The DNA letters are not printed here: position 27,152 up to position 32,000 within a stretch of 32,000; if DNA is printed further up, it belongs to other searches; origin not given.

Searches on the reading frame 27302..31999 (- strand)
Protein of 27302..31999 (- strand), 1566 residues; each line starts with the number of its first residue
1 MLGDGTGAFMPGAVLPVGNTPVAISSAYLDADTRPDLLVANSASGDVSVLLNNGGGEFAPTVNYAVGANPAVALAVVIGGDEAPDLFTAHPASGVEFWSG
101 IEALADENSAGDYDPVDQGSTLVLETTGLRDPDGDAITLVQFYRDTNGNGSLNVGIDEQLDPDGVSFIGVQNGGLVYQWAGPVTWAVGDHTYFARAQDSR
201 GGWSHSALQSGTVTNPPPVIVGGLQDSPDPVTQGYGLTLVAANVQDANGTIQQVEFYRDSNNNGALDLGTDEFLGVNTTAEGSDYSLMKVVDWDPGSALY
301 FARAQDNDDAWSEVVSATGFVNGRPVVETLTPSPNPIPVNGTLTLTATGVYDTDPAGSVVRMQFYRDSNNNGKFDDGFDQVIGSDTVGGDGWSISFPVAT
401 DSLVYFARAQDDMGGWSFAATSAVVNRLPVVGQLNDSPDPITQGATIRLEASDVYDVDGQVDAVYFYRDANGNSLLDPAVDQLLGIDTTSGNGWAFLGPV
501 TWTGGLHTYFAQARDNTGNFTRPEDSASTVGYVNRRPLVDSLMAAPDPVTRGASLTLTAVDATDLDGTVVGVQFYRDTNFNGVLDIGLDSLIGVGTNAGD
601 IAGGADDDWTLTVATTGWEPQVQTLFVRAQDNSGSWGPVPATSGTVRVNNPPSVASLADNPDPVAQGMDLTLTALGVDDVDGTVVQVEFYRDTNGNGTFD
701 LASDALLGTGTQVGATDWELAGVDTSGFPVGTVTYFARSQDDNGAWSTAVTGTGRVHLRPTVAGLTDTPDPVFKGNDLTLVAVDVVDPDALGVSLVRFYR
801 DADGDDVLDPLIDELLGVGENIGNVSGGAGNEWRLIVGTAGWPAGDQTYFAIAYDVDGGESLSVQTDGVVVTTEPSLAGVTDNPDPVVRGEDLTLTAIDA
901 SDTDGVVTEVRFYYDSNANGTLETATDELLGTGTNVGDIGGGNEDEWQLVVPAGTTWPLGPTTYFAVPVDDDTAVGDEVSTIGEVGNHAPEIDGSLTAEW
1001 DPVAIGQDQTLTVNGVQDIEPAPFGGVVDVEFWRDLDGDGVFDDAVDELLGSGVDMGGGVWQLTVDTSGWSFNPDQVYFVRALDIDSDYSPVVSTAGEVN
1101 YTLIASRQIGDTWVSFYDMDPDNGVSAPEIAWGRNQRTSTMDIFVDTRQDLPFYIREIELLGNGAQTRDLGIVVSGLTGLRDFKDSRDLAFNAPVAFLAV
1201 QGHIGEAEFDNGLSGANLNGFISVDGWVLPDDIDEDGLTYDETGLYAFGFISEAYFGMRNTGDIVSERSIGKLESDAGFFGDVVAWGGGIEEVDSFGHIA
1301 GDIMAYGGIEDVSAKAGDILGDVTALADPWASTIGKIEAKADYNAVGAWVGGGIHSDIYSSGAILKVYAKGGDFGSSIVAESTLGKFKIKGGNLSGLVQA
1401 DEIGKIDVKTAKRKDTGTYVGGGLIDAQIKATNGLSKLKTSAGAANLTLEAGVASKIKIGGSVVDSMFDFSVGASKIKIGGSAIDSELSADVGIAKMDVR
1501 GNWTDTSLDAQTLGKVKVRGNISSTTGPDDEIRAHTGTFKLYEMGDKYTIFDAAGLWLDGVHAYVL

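Call 70: search_protein_families(library=pfam, proteins=[window:27302-31999:-], max_evalue=0.00001)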
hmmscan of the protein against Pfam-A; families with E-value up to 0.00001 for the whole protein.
window:27302-31999:- (1566 aa): 2 families
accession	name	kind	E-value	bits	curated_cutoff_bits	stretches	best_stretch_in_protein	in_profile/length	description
PF17957.7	Big_7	-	1.5e-09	38.8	24.1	0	236-271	18-47/70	Bacterial Ig domain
PF13313.11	DUF4082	-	4.8e-06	27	28.4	0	901-948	23-70/143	Domain of unknown function (DUF4082)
